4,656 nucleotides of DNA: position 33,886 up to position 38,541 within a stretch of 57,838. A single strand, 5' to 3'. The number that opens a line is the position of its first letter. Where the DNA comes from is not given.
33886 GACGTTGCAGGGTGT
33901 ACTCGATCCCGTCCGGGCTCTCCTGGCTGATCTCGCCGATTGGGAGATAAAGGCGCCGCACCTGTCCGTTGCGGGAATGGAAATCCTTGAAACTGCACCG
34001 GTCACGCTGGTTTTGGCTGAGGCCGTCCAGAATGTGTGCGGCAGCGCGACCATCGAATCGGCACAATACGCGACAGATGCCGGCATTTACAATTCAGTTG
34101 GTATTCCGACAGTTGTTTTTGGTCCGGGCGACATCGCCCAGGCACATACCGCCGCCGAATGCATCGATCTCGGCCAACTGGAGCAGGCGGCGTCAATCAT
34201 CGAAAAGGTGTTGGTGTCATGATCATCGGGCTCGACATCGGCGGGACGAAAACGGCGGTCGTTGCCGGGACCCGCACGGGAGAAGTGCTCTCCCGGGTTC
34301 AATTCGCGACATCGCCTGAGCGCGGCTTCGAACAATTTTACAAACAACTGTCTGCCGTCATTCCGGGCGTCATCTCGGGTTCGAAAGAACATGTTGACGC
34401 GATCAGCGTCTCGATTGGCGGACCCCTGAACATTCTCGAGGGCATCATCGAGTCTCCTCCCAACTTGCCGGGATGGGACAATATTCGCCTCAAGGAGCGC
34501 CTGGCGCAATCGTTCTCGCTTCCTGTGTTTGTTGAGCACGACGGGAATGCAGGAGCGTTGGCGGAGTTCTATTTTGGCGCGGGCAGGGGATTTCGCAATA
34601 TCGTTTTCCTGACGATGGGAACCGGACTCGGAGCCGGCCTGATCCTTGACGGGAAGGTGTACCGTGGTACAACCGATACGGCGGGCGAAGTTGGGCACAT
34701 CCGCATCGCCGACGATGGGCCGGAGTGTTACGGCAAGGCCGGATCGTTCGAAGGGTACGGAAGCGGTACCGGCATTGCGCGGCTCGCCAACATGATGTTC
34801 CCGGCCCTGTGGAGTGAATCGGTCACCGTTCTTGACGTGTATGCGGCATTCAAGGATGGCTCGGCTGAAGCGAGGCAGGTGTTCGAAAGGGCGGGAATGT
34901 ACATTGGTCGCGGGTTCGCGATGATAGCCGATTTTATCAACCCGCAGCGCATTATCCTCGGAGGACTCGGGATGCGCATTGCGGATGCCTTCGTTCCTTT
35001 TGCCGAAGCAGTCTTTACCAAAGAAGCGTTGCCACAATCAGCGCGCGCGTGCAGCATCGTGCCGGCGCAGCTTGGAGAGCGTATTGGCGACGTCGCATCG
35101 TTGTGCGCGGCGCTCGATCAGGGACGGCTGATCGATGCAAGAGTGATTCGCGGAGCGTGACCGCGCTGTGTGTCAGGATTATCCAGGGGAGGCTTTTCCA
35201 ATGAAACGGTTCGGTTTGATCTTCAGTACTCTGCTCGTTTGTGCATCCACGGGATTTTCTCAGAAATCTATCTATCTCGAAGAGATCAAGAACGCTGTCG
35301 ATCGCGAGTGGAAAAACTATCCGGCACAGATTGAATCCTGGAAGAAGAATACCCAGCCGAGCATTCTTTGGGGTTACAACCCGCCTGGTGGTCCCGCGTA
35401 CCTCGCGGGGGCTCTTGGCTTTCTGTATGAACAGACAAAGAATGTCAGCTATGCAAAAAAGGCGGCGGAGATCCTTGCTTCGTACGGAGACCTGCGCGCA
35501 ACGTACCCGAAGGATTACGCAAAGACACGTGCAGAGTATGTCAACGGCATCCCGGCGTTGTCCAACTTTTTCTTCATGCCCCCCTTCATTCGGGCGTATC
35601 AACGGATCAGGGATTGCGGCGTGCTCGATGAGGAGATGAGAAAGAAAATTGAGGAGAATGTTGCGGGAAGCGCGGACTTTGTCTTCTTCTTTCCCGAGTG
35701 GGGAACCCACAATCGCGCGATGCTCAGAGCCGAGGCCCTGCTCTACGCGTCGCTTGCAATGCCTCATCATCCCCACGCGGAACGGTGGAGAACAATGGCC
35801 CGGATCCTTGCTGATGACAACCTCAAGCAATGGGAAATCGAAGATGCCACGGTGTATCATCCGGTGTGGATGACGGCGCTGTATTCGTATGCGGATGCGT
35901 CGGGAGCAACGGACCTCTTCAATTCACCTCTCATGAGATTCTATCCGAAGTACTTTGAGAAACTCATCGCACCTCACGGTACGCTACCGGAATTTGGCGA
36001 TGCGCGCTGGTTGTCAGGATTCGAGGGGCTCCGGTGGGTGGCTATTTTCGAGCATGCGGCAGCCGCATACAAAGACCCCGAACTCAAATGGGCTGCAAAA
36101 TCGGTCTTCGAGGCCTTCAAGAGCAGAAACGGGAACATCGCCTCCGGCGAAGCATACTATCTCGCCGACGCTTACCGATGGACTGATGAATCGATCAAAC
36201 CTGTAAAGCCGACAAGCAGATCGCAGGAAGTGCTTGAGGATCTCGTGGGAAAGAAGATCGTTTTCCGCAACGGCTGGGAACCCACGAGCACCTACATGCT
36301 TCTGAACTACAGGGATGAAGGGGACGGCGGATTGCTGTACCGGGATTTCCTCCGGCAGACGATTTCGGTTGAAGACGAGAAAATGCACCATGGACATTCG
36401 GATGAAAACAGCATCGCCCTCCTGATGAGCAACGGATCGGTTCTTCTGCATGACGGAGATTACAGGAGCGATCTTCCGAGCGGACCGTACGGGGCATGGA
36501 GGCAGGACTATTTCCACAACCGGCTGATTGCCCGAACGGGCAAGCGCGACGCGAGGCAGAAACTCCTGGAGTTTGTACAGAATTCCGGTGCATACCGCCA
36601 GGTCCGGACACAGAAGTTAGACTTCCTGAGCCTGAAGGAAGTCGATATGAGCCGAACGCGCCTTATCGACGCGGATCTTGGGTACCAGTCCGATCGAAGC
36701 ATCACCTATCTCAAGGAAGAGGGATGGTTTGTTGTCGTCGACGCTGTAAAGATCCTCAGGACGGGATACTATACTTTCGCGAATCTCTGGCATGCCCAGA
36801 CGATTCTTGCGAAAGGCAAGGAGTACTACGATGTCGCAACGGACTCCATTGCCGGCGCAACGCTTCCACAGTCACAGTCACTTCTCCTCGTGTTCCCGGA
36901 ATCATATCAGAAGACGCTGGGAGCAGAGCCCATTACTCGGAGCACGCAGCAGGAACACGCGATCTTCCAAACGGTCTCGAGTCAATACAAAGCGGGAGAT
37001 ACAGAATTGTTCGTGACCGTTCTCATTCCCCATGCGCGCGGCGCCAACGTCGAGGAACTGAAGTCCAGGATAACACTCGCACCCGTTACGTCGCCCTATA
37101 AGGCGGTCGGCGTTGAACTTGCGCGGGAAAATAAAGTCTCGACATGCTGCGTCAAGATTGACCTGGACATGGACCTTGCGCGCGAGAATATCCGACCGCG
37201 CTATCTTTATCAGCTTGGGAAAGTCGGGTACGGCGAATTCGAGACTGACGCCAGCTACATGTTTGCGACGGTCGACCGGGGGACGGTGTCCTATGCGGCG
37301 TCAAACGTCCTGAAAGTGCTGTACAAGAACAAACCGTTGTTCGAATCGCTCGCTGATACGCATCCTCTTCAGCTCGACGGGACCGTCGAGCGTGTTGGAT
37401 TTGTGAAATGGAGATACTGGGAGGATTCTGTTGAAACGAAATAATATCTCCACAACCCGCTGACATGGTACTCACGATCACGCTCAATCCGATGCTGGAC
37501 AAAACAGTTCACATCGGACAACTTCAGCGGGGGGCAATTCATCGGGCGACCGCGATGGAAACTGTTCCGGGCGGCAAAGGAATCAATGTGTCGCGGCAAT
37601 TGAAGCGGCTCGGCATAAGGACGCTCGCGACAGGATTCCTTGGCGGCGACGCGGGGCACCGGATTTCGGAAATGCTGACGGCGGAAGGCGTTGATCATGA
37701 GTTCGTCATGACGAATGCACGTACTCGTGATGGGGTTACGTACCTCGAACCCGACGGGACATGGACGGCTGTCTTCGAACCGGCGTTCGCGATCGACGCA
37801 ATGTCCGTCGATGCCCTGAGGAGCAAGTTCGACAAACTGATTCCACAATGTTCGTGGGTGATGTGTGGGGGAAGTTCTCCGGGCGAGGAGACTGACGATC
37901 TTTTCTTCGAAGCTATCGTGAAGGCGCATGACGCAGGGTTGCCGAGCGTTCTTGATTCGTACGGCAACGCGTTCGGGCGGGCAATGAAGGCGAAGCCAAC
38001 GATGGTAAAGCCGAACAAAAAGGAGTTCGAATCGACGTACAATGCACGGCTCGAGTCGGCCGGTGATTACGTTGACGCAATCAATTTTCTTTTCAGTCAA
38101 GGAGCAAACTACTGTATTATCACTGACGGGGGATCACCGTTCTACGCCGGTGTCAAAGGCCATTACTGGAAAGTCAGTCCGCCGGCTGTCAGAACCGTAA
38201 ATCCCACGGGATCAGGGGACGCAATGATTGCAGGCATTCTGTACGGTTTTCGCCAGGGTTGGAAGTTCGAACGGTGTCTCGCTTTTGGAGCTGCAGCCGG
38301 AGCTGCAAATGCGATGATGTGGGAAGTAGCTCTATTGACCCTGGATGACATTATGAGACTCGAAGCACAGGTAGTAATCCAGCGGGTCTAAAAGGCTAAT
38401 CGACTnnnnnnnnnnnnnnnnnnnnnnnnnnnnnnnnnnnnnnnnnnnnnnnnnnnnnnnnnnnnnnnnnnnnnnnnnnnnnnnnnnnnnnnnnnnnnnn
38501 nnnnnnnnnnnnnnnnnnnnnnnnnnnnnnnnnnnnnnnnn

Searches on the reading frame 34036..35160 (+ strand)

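Call 30: search_protein_families(library=pfam, proteins=[window:34036-35160:+], max_evalue=0.001)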
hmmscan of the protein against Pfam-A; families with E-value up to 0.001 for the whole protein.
window:34036-35160:+ (374 aa): 1 family
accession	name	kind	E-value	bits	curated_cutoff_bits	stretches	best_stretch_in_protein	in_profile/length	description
PF00480.26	ROK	-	8.2e-53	180.3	22.9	1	64-350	2-282/294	ROK family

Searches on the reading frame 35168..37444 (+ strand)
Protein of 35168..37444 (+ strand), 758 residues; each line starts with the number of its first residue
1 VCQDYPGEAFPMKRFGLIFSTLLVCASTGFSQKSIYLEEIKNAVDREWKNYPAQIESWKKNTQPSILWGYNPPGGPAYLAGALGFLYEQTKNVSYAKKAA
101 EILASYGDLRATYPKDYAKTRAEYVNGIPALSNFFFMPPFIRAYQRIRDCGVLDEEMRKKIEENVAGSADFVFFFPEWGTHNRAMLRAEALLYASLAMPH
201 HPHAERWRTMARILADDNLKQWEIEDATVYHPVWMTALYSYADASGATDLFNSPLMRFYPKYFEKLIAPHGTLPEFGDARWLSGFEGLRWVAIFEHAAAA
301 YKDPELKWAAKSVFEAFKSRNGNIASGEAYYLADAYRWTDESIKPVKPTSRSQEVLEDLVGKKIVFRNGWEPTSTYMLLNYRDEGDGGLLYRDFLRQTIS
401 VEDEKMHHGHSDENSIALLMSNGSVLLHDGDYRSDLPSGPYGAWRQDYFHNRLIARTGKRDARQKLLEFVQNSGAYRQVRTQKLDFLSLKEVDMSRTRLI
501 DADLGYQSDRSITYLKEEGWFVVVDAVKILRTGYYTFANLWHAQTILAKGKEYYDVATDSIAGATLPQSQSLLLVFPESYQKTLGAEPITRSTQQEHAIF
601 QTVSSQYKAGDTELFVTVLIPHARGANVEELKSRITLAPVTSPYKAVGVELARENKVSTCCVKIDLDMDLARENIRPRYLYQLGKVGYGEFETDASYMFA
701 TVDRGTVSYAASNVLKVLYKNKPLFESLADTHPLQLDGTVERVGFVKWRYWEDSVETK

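Call 30: search_protein_families(library=pfam, proteins=[window:35168-37444:+], max_evalue=0.001)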
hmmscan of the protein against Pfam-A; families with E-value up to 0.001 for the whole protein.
window:35168-37444:+ (758 aa): 0 families

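Call 46: search_protein_families(library=pfam, proteins=[window:35168-37444:+], max_evalue=0.1)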
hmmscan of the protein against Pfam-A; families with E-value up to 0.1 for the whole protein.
window:35168-37444:+ (758 aa): 1 family
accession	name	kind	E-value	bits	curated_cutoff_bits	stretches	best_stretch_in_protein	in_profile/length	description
PF16889.11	Hepar_II_III_N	-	0.033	14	22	1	84-283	111-317/340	Heparinase II/III N-terminus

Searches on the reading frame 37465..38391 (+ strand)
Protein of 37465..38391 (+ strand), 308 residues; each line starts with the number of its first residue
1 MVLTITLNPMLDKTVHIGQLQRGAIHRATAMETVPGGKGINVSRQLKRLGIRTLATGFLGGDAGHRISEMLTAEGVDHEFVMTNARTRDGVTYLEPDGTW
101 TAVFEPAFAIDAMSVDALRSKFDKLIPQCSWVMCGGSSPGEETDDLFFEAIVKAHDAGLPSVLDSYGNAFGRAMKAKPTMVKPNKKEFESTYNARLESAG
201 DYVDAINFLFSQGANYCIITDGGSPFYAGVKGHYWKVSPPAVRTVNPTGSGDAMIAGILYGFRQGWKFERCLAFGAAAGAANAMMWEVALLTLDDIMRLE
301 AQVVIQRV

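Call 30: search_protein_families(library=pfam, proteins=[window:37465-38391:+], max_evalue=0.001)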
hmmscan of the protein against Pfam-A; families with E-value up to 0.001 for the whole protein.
window:37465-38391:+ (308 aa): 1 family
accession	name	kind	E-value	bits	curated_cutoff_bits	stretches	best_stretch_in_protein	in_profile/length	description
PF00294.29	PfkB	-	1.1e-39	137.1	25.8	1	22-282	22-289/302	pfkB family carbohydrate kinase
